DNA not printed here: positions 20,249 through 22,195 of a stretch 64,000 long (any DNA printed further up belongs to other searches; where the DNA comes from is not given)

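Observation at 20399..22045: Unusual fusion: PRPP-dependent phosphoribosyltransferase domain joined to a PQQ-repeat beta-propeller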

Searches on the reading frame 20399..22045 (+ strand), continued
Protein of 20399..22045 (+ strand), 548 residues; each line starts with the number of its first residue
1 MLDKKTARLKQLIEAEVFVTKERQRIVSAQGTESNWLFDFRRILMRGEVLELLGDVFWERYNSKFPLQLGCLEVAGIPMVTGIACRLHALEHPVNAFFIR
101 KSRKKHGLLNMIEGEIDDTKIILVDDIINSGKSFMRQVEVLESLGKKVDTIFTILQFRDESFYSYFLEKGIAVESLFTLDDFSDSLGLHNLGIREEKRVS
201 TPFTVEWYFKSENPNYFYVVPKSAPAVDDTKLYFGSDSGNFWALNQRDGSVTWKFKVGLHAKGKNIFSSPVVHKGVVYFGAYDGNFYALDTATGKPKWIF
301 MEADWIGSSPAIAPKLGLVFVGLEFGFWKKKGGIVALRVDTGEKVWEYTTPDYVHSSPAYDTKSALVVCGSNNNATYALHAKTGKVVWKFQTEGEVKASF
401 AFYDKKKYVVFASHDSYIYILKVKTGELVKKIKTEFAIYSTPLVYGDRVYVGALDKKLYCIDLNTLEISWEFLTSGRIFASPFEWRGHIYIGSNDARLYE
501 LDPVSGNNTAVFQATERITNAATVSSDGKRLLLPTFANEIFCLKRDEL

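Call 5: find_homologous_proteins(query=window:20399-22045:+, max_evalue=0.001)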
Query window:20399-22045:+ (548 aa): 2565 proteins with E <= 0.001 among 8000 candidates; the best 120 are listed.
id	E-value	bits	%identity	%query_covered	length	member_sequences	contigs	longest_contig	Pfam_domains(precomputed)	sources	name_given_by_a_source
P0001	0.0e+0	1260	100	100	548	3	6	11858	PF01011.29,PF07774.20,PF13360.14,PF25174.2,PF13570.14,PF23414.2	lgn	-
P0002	6.2e-259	878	68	100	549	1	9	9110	PF01011.29,PF07774.20,PF13360.14,PF25292.1,PF13570.14,PF23414.2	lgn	-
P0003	3.3e-254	863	68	100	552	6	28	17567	PF01011.29,PF24390.2,PF13360.14,PF25292.1,PF00156.34,PF13570.14,PF23414.2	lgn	-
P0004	8.8e-253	858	68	100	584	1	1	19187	PF01011.29,PF13360.14,PF25292.1,PF00156.34,PF13570.14,PF23414.2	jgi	-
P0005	9.1e-247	838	65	99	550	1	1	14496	PF07774.20,PF13360.14,PF25174.2,PF24805.2,PF23381.2,PF25173.2,PF00156.34,PF12894.14,PF13570.14,PF25175.2,PF01011.29,PF24807.2,PF25293.2,PF23414.2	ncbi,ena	-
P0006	1.0e-243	828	67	98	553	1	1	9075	PF01011.29,PF07774.20,PF13360.14,PF00156.34,PF13570.14,PF24796.2,PF23414.2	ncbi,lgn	-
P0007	5.0e-242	822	65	98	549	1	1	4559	PF01011.29,PF13360.14,PF25174.2,PF25173.2,PF00156.34,PF13570.14,PF25175.2,PF25293.2,PF23414.2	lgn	-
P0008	8.8e-240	815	66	98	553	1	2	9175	PF01011.29,PF07774.20,PF13360.14,PF13570.14,PF23414.2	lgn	-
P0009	4.2e-237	806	64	99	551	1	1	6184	PF01011.29,PF07774.20,PF13360.14,PF25174.2,PF00156.34,PF13570.14,PF25293.2,PF23414.2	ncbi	-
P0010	1.5e-233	794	63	98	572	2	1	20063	PF01011.29,PF07774.20,PF13360.14,PF25174.2,PF13570.14,PF24807.2,PF25175.2,PF23414.2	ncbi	-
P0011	8.4e-231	785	63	99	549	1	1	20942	PF01011.29,PF07774.20,PF13360.14,PF25174.2,PF25292.1,PF25173.2,PF13570.14,PF25175.2,PF23414.2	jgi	jgi:outer membrane protein assembly factor BamB/adenine/guanine phosphoribosyltransferase-like PRPP-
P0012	2.3e-230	784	64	98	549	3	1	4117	PF01011.29,PF07774.20,PF13360.14,PF25174.2,PF25173.2,PF13570.14,PF25175.2,PF23414.2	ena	-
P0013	5.3e-230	783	62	99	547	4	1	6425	PF01011.29,PF07774.20,PF13360.14,PF25292.1,PF13570.14,PF25175.2,PF23414.2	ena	-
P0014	9.0e-230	782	61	100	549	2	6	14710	PF01011.29,PF07774.20,PF13360.14,PF13570.14,PF23414.2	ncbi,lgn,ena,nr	ncbi:PQQ-binding-like beta-propeller repeat protein [Candidatus Kaiserbacteria bacterium]|nr:PQQ-bin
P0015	2.0e-229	781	62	99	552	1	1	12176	PF01011.29,PF07774.20,PF13360.14,PF25174.2,PF00156.34,PF13570.14,PF25175.2,PF25293.2,PF23414.2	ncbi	-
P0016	2.4e-229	780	64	98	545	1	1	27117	PF01011.29,PF07774.20,PF13360.14,PF25174.2,PF13570.14,PF25175.2,PF23414.2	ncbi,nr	ncbi:MAG: PQQ-binding-like beta-propeller repeat protein [Candidatus Pacebacteria bacterium]|nr:PQQ-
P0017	4.9e-229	779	62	99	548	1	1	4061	PF01011.29,PF07774.20,PF13360.14,PF25174.2,PF25292.1,PF13570.14,PF25175.2,PF23414.2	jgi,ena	-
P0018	1.1e-228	778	63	98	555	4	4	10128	PF01011.29,PF07774.20,PF13360.14,PF25174.2,PF25292.1,PF13570.14,PF23414.2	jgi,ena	-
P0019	1.4e-228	778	63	99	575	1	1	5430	PF01011.29,PF13360.14,PF25174.2,PF13570.14,PF25175.2,PF23414.2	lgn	-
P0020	3.3e-228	777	62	99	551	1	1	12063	PF01011.29,PF13360.14,PF25174.2,PF24814.2,PF17005.12,PF23381.2,PF25173.2,PF13570.14,PF25175.2,PF23414.2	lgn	-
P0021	5.9e-228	776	60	100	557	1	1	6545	PF01011.29,PF13360.14,PF25174.2,PF00156.34,PF13570.14,PF23414.2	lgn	-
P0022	1.5e-227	775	61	98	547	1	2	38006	PF01011.29,PF07774.20,PF13360.14,PF25174.2,PF13570.14,PF25175.2,PF23414.2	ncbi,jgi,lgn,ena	-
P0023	3.9e-227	773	61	98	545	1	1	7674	PF01011.29,PF07774.20,PF13360.14,PF25174.2,PF25292.1,PF13570.14,PF25175.2,PF23414.2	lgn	-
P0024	6.4e-226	769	62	98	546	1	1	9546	PF01011.29,PF07774.20,PF13360.14,PF25174.2,PF25292.1,PF25173.2,PF13570.14,PF25175.2,PF23414.2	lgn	-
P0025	3.4e-225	767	61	98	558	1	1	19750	PF01011.29,PF13360.14,PF25174.2,PF23381.2,PF13570.14,PF24807.2,PF25175.2,PF24796.2,PF25293.2,PF23414.2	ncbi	-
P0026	1.4e-224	765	61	99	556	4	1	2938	PF01011.29,PF07774.20,PF13360.14,PF25174.2,PF24814.2,PF13570.14,PF25175.2,PF25293.2,PF23414.2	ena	-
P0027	9.2e-224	762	61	99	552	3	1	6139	PF01011.29,PF13360.14,PF25174.2,PF25292.1,PF12894.14,PF13570.14,PF23414.2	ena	-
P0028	1.9e-222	758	60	100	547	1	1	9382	PF01011.29,PF07774.20,PF13360.14,PF00156.34,PF13570.14,PF23414.2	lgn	-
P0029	2.2e-222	757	61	99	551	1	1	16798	PF07774.20,PF13360.14,PF25174.2,PF17005.12,PF23381.2,PF25173.2,PF00156.34,PF13570.14,PF25175.2,PF01011.29,PF25292.1,PF24807.2,PF25293.2,PF23414.2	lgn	-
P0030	4.6e-222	756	60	99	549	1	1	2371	PF01011.29,PF07774.20,PF13360.14,PF25174.2,PF00156.34,PF13570.14,PF25175.2,PF23414.2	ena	-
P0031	2.7e-220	751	61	99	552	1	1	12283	PF01011.29,PF07774.20,PF13360.14,PF25174.2,PF24814.2,PF25292.1,PF13570.14,PF25175.2,PF23414.2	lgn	-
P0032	2.9e-220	750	60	98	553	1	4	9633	PF01011.29,PF13360.14,PF25174.2,PF25292.1,PF13570.14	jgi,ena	-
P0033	1.8e-219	748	61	98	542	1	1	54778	PF01011.29,PF13360.14,PF25174.2,PF25173.2,PF13570.14,PF23414.2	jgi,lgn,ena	-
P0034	3.1e-219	747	59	100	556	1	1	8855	PF01011.29,PF07774.20,PF13360.14,PF25174.2,PF13570.14,PF25175.2,PF23414.2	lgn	-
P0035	1.0e-218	745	60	99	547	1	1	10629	PF01011.29,PF07774.20,PF13360.14,PF25174.2,PF17005.12,PF23381.2,PF13570.14,PF25175.2,PF23414.2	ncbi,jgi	ncbi:MAG: PQQ-binding-like beta-propeller repeat protein [Candidatus Paceibacterota bacterium]|jgi:o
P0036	1.2e-217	742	59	98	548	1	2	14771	PF01011.29,PF13360.14,PF25174.2,PF17005.12,PF25292.1,PF25173.2,PF00156.34,PF13570.14,PF25175.2,PF23414.2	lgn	-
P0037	5.1e-217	740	63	93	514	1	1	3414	PF01011.29,PF07774.20,PF13360.14,PF25292.1,PF13570.14,PF23414.2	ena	-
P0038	3.5e-216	737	60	98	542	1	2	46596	PF01011.29,PF13360.14,PF25174.2,PF13570.14,PF25175.2,PF23414.2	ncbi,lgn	-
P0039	1.8e-215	735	57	99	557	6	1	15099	PF01011.29,PF07774.20,PF13360.14,PF13570.14,PF23414.2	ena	-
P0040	8.1e-215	733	58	99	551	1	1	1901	PF01011.29,PF13360.14,PF25174.2,PF25292.1,PF00156.34,PF25171.2,PF13570.14,PF23414.2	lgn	-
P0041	1.7e-214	731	58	99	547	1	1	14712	PF07774.20,PF13360.14,PF25174.2,PF24814.2,PF23381.2,PF25173.2,PF13570.14,PF25175.2,PF01011.29,PF25292.1,PF24807.2,PF23414.2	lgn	-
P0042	1.1e-213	729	57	99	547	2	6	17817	PF01011.29,PF07774.20,PF13360.14,PF25174.2,PF13570.14,PF25175.2,PF23414.2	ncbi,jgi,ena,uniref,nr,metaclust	ncbi:hypothetical protein A2935_04125 [Candidatus Wolfebacteria bacterium RIFCSPLOWO2_01_FULL_47_17b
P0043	2.1e-213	728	58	99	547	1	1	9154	PF01011.29,PF07774.20,PF13360.14,PF25174.2,PF25173.2,PF00156.34,PF13570.14,PF24807.2,PF25175.2,PF23414.2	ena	-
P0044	1.3e-212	725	58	99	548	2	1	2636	PF01011.29,PF13360.14,PF25174.2,PF25292.1,PF25173.2,PF13570.14,PF25175.2,PF23414.2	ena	-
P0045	8.8e-211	719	57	100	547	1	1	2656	PF01011.29,PF07774.20,PF13360.14,PF25174.2,PF13570.14,PF25293.2,PF23414.2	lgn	-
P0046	1.4e-210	719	56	99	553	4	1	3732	PF01011.29,PF07774.20,PF13360.14,PF25174.2,PF25292.1,PF13570.14,PF24807.2,PF25175.2,PF23414.2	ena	-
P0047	3.9e-210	717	57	99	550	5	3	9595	PF01011.29,PF07774.20,PF13360.14,PF25174.2,PF13570.14,PF25175.2,PF25293.2,PF23414.2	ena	-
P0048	6.4e-210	716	56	99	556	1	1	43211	PF01011.29,PF07774.20,PF13360.14,PF13570.14,PF23414.2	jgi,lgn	-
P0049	9.0e-210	716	56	99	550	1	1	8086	PF01011.29,PF07774.20,PF13360.14,PF25174.2,PF17005.12,PF25292.1,PF00156.34,PF13570.14,PF25175.2,PF24796.2,PF23414.2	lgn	-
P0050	2.9e-209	714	57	98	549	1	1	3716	PF01011.29,PF07774.20,PF13360.14,PF25174.2,PF13570.14,PF25175.2,PF23414.2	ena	-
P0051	6.2e-209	713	56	99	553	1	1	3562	PF01011.29,PF07774.20,PF13360.14,PF25174.2,PF17005.12,PF13570.14,PF23414.2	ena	-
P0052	1.1e-207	709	56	99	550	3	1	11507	PF01011.29,PF13360.14,PF25174.2,PF25173.2,PF25171.2,PF13570.14,PF24807.2,PF23414.2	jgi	-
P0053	1.4e-206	705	58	98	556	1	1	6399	PF01011.29,PF13360.14,PF13570.14,PF25175.2,PF23414.2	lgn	-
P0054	3.1e-206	704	56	99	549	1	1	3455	PF01011.29,PF07774.20,PF13360.14,PF25174.2,PF25292.1,PF13570.14,PF25175.2,PF23414.2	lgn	-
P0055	4.1e-206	704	56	99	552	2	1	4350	PF01011.29,PF07774.20,PF13360.14,PF25292.1,PF25171.2,PF13570.14,PF23414.2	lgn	-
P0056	4.8e-206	704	55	100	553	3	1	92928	PF01011.29,PF07774.20,PF13360.14,PF25174.2,PF00156.34,PF13570.14,PF24807.2,PF25175.2,PF25293.2,PF23414.2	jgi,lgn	jgi:orotate phosphoribosyltransferase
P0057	6.2e-206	703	56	99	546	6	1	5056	PF01011.29,PF13360.14,PF25174.2,PF25292.1,PF13570.14,PF23414.2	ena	-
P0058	6.2e-206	703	58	98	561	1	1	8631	PF01011.29,PF07774.20,PF13360.14,PF25174.2,PF25292.1,PF13570.14,PF23414.2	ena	-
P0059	1.5e-205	702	57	98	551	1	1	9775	PF01011.29,PF13360.14,PF25174.2,PF25292.1,PF00156.34,PF13570.14,PF23414.2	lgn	-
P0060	1.7e-205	702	56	100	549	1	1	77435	PF01011.29,PF24390.2,PF07774.20,PF13360.14,PF25174.2,PF00156.34,PF13570.14,PF25175.2,PF23414.2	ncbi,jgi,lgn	ncbi:MAG: PQQ-binding-like beta-propeller repeat protein [Candidatus Paceibacterota bacterium]|jgi:o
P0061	2.8e-205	701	55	99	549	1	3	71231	PF01011.29,PF07774.20,PF13360.14,PF25292.1,PF00156.34,PF13570.14,PF25293.2,PF23414.2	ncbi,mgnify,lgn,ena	ncbi:MAG: PQQ-binding-like beta-propeller repeat protein [Patescibacteria group bacterium]|mgnify:CR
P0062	4.8e-205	700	54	99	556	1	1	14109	PF01011.29,PF07774.20,PF13360.14,PF25174.2,PF24814.2,PF23381.2,PF25292.1,PF00156.34,PF13570.14,PF25175.2,PF23414.2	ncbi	-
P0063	5.5e-205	700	57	98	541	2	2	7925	PF01011.29,PF07774.20,PF13360.14,PF25174.2,PF25292.1,PF13570.14,PF25175.2,PF25293.2,PF23414.2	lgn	-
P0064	3.4e-204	697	57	99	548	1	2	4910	PF01011.29,PF07774.20,PF13360.14,PF25174.2,PF25171.2,PF13570.14,PF25175.2,PF23414.2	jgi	jgi:outer membrane protein assembly factor BamB/orotate phosphoribosyltransferase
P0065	8.3e-204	696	56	99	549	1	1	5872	PF01011.29,PF13360.14,PF13570.14,PF23414.2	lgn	-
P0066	1.4e-203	695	56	99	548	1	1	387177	PF01011.29,PF07774.20,PF13360.14,PF25174.2,PF25292.1,PF13570.14,PF23414.2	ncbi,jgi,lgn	ncbi:MAG: PQQ-binding-like beta-propeller repeat protein [Candidatus Paceibacterota bacterium]|jgi:o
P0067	3.8e-203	694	55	99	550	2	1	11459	PF01011.29,PF07774.20,PF13360.14,PF25174.2,PF25292.1,PF13570.14,PF24796.2,PF23414.2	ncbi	-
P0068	1.6e-202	692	55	98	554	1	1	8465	PF01011.29,PF23410.5,PF07774.20,PF13360.14,PF13570.14,PF23414.2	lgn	-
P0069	1.1e-200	686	56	99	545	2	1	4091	PF01011.29,PF13360.14,PF25292.1,PF13570.14,PF23414.2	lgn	-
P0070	1.5e-200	685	55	99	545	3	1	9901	PF01011.29,PF24390.2,PF07774.20,PF13360.14,PF25174.2,PF24814.2,PF25292.1,PF13570.14,PF25175.2,PF25293.2,PF23414.2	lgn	-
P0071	1.7e-200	685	55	98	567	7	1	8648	PF01011.29,PF13360.14,PF25174.2,PF13570.14,PF23414.2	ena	-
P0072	3.1e-200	684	54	99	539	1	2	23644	PF01011.29,PF13360.14,PF25174.2,PF25171.2,PF12894.14,PF13570.14,PF24807.2,PF23414.2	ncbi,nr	ncbi:MAG: PQQ-binding-like beta-propeller repeat protein [Parcubacteria group bacterium]|nr:PQQ-bind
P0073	3.8e-199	681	55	98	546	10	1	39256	PF01011.29,PF07774.20,PF13360.14,PF25174.2,PF13570.14,PF25175.2,PF23414.2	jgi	-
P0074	3.8e-199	681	55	99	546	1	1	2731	PF01011.29,PF07774.20,PF13360.14,PF13570.14,PF23414.2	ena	-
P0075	1.5e-198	679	56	98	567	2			PF01011.29,PF13360.14,PF13570.14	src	-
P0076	1.8e-198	679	53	100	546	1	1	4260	PF01011.29,PF07774.20,PF13360.14,PF25174.2,PF00156.34,PF13570.14,PF25175.2,PF23414.2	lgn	-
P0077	3.1e-198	678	54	98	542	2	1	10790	PF01011.29,PF07774.20,PF13360.14,PF25174.2,PF25171.2,PF13570.14,PF24807.2,PF25293.2,PF23414.2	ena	-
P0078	2.7e-197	675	55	98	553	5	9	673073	PF01011.29,PF07774.20,PF13360.14,PF25174.2,PF25292.1,PF13570.14,PF25175.2,PF25293.2,PF23414.2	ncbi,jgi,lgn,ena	-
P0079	3.0e-197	675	54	98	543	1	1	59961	PF01011.29,PF13360.14,PF00156.34,PF13570.14,PF25293.2,PF23414.2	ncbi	-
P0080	5.3e-197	674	55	98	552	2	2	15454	PF01011.29,PF07774.20,PF13360.14,PF25292.1,PF13570.14,PF23414.2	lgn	-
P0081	5.5e-197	674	55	99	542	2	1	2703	PF07774.20,PF13360.14,PF25174.2,PF23381.2,PF25173.2,PF25171.2,PF13570.14,PF25175.2,PF24796.2,PF01011.29,PF24807.2,PF25293.2,PF23414.2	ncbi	-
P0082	8.6e-197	673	53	100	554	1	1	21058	PF01011.29,PF13360.14,PF25174.2,PF13570.14,PF23414.2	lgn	-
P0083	5.4e-196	670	52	99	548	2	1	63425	PF01011.29,PF13360.14,PF25173.2,PF12894.14,PF13570.14,PF24807.2,PF23414.2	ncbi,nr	ncbi:MAG: PQQ-binding-like beta-propeller repeat protein [bacterium]|nr:PQQ-binding-like beta-propel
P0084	5.5e-196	670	55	98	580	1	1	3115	PF01011.29,PF07774.20,PF13360.14,PF25292.1,PF00156.34,PF13570.14,PF23414.2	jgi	-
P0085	1.8e-195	669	54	100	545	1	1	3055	PF01011.29,PF13360.14,PF13570.14,PF23414.2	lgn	-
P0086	2.3e-195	668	54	99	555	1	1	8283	PF01011.29,PF07774.20,PF13360.14,PF25174.2,PF13570.14,PF24796.2,PF23414.2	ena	-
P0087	2.6e-195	668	54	99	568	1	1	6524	PF01011.29,PF13360.14,PF00156.34,PF13570.14,PF23414.2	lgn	-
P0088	3.1e-195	668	55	98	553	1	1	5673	PF01011.29,PF07774.20,PF13360.14,PF25174.2,PF13570.14,PF24807.2,PF25175.2,PF24796.2,PF25293.2,PF23414.2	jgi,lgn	-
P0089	6.0e-195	667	53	98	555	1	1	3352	PF01011.29,PF07774.20,PF13360.14,PF25174.2,PF25292.1,PF25173.2,PF13570.14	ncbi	-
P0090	1.8e-194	665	54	98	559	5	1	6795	PF01011.29,PF13360.14,PF13570.14,PF23414.2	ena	-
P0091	7.1e-194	663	53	99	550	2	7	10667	PF01011.29,PF07774.20,PF13360.14,PF25174.2,PF25292.1,PF25173.2,PF12894.14,PF13570.14,PF24807.2,PF24796.2,PF23414.2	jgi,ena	-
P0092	9.1e-194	663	55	98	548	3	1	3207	PF01011.29,PF07774.20,PF13360.14,PF25174.2,PF25292.1,PF13570.14,PF23414.2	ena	-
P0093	9.8e-194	663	55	98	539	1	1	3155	PF01011.29,PF07774.20,PF13360.14,PF25174.2,PF25292.1,PF25171.2,PF13570.14,PF25293.2,PF23098.2,PF23414.2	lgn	-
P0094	1.6e-193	662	53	99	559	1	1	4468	PF01011.29,PF07774.20,PF13360.14,PF00156.34,PF13570.14,PF23414.2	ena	-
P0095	2.7e-193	661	53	99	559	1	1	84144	PF01011.29,PF07774.20,PF13360.14,PF25174.2,PF25171.2,PF13570.14,PF23414.2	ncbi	-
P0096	4.0e-193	661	53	99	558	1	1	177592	PF07774.20,PF13360.14,PF25174.2,PF24814.2,PF23381.2,PF25173.2,PF13570.14,PF25175.2,PF01011.29,PF25292.1,PF24807.2,PF23414.2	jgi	jgi:outer membrane protein assembly factor BamB/orotate phosphoribosyltransferase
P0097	4.1e-193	661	62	82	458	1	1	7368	PF01011.29,PF13360.14,PF25174.2,PF23381.2,PF25292.1,PF25173.2,PF13570.14,PF25175.2,PF23414.2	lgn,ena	-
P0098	4.3e-193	661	53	98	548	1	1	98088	PF01011.29,PF07774.20,PF13360.14,PF00156.34,PF13570.14,PF23414.2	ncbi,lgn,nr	ncbi:MAG: PQQ-binding-like beta-propeller repeat protein [bacterium]|nr:PQQ-binding-like beta-propel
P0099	9.0e-193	660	53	99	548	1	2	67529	PF01011.29,PF07774.20,PF13360.14,PF25174.2,PF25292.1,PF13570.14,PF24807.2,PF25175.2,PF25293.2,PF23414.2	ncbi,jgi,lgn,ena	-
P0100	1.4e-192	659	53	98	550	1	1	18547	PF01011.29,PF13360.14,PF25174.2,PF13570.14,PF25175.2,PF23414.2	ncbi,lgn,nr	ncbi:MAG: PQQ-binding-like beta-propeller repeat protein [bacterium]|nr:PQQ-binding-like beta-propel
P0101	1.7e-192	659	56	98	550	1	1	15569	PF01011.29,PF13360.14,PF25174.2,PF13570.14,PF25175.2,PF23414.2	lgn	-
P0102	9.0e-192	656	53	100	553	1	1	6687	PF01011.29,PF07774.20,PF13360.14,PF25292.1,PF00156.34,PF13570.14,PF23414.2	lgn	-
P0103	1.0e-191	656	54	98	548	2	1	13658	PF01011.29,PF13360.14,PF13570.14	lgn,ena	-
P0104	1.1e-191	656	54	98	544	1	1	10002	PF01011.29,PF13360.14,PF25174.2,PF25292.1,PF12894.14,PF13570.14,PF23414.2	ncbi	-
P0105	1.4e-191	656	53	99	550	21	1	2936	PF01011.29,PF07774.20,PF13360.14,PF00156.34,PF13570.14,PF23414.2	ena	-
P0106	2.0e-191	655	52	99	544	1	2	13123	PF13360.14,PF25174.2,PF25173.2,PF00156.34,PF25171.2,PF12894.14,PF13570.14,PF25175.2,PF24796.2,PF01011.29,PF24807.2,PF23414.2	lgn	-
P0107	2.9e-191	655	53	99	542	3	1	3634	PF01011.29,PF13360.14,PF25174.2,PF25173.2,PF25171.2,PF13570.14,PF24807.2,PF24796.2,PF23414.2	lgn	-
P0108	4.2e-191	654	53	100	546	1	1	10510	PF01011.29,PF13360.14,PF25174.2,PF25292.1,PF13570.14,PF25175.2,PF25293.2,PF23414.2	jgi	-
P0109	1.9e-190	652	52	99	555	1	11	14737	PF01011.29,PF13360.14,PF13570.14,PF25293.2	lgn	-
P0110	2.5e-190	652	52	100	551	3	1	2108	PF01011.29,PF07774.20,PF13360.14,PF25174.2,PF23381.2,PF25171.2,PF13570.14,PF24807.2,PF25175.2,PF25293.2,PF23414.2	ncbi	-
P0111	3.2e-190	651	54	98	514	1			PF01011.29,PF13360.14,PF25174.2,PF25292.1,PF13570.14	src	-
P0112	5.1e-190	651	52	99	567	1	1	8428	PF01011.29,PF13360.14,PF00156.34,PF13570.14,PF23414.2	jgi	jgi:outer membrane protein assembly factor BamB/adenine/guanine phosphoribosyltransferase-like PRPP-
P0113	5.4e-190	651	52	99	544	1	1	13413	PF01011.29,PF07774.20,PF13360.14,PF25174.2,PF00156.34,PF13570.14,PF24807.2,PF23414.2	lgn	-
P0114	6.4e-190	650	54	99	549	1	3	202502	PF01011.29,PF07774.20,PF13360.14,PF25174.2,PF12894.14,PF13570.14,PF25175.2,PF23414.2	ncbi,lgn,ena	ncbi:MAG: PQQ-binding-like beta-propeller repeat protein [Patescibacteria group bacterium]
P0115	6.9e-190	650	53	98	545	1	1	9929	PF01011.29,PF23775.2,PF13360.14,PF25174.2,PF23381.2,PF25292.1,PF25173.2,PF12894.14,PF13570.14,PF23414.2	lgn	-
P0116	2.2e-189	649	51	100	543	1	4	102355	PF23410.5,PF07774.20,PF13360.14,PF25174.2,PF24805.2,PF23381.2,PF25173.2,PF25171.2,PF13570.14,PF25175.2,PF24796.2,PF01011.29,PF24807.2,PF25293.2,PF23414.2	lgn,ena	-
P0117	2.5e-189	648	53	97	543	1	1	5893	PF07774.20,PF13360.14,PF25174.2,PF23381.2,PF25171.2,PF13570.14,PF25175.2,PF24796.2,PF01011.29,PF24807.2,PF25293.2,PF23414.2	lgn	-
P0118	1.2e-188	646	52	99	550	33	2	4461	PF01011.29,PF07774.20,PF13360.14,PF25174.2,PF25292.1,PF25173.2,PF12894.14,PF13570.14,PF24807.2,PF24796.2,PF23414.2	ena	-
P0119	1.3e-188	646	50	100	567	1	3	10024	PF23775.2,PF07774.20,PF13360.14,PF25174.2,PF25173.2,PF00156.34,PF12894.14,PF13570.14,PF25175.2,PF24796.2,PF01011.29,PF24807.2,PF23414.2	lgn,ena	-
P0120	1.6e-188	646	52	100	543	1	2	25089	PF07774.20,PF13360.14,PF25174.2,PF23381.2,PF25173.2,PF13570.14,PF25175.2,PF24796.2,PF01011.29,PF24807.2,PF25293.2,PF23414.2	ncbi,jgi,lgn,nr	ncbi:PQQ-binding-like beta-propeller repeat protein [Candidatus Kaiserbacteria bacterium]|nr:PQQ-bin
